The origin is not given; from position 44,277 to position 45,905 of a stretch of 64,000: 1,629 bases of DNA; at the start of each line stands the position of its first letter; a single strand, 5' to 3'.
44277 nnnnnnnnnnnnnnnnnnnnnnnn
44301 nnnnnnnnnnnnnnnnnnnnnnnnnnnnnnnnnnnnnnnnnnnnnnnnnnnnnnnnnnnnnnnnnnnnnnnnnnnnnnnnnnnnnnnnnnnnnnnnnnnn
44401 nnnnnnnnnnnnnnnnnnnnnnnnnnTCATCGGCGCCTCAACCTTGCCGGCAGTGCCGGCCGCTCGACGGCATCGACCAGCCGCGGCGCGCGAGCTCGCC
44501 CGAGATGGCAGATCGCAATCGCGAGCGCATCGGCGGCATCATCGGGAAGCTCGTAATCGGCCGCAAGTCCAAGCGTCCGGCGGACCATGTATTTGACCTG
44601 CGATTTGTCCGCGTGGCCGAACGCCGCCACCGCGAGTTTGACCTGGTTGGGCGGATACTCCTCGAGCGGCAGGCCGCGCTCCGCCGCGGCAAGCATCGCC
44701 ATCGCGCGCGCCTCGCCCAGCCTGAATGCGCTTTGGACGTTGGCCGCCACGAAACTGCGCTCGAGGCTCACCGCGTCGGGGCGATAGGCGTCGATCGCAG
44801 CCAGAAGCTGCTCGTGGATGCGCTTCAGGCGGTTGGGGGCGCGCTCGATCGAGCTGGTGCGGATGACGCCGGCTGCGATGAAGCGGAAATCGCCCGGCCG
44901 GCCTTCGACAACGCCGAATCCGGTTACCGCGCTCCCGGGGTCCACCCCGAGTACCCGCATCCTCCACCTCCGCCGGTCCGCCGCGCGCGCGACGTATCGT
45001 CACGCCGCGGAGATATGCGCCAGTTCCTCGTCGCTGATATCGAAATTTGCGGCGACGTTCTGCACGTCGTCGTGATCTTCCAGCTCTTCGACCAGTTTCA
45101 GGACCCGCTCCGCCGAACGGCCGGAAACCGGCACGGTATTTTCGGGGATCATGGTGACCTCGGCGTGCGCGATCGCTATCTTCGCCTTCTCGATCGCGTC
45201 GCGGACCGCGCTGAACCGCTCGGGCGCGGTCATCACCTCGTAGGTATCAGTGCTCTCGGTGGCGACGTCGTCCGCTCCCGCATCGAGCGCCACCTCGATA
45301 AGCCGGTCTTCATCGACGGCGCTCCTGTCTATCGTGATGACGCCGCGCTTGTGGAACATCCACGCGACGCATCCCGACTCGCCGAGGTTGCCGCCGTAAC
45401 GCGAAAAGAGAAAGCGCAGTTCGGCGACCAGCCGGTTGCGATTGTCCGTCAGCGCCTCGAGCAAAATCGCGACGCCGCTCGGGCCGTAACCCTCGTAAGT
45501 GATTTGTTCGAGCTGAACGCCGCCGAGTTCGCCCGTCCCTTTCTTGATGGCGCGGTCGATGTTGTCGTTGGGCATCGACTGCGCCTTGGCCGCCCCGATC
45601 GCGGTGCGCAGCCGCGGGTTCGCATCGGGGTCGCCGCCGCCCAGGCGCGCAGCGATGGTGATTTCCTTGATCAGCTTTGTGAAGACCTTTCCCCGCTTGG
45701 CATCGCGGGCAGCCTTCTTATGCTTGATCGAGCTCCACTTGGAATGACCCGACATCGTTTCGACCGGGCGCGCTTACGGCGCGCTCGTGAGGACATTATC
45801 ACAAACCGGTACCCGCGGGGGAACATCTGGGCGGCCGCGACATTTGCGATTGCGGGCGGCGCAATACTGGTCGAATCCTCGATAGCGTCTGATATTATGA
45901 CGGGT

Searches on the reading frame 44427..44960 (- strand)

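Call 13: search_protein_families(library=pfam, proteins=[window:44427-44960:-], max_evalue=0.001)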
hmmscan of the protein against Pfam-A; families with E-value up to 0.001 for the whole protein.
window:44427-44960:- (177 aa): 1 family
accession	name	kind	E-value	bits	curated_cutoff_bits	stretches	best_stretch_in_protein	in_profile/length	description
PF02075.23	RuvC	-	3.4e-44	150.7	22.2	1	3-152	1-148/148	Crossover junction endodeoxyribonuclease RuvC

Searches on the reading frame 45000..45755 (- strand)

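Call 13: search_protein_families(library=pfam, proteins=[window:45000-45755:-], max_evalue=0.001)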
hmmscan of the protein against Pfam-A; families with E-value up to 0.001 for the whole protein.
window:45000-45755:- (251 aa): 2 families
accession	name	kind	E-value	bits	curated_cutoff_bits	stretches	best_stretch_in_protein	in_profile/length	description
PF01709.26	Transcrip_reg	-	3.1e-60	203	27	1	82-238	1-160/160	TACO1/YebC second and third domain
PF20772.2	TACO1_YebC_N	-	1.5e-35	121.9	36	1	5-76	1-73/73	TACO1/YebC protein N-terminal domain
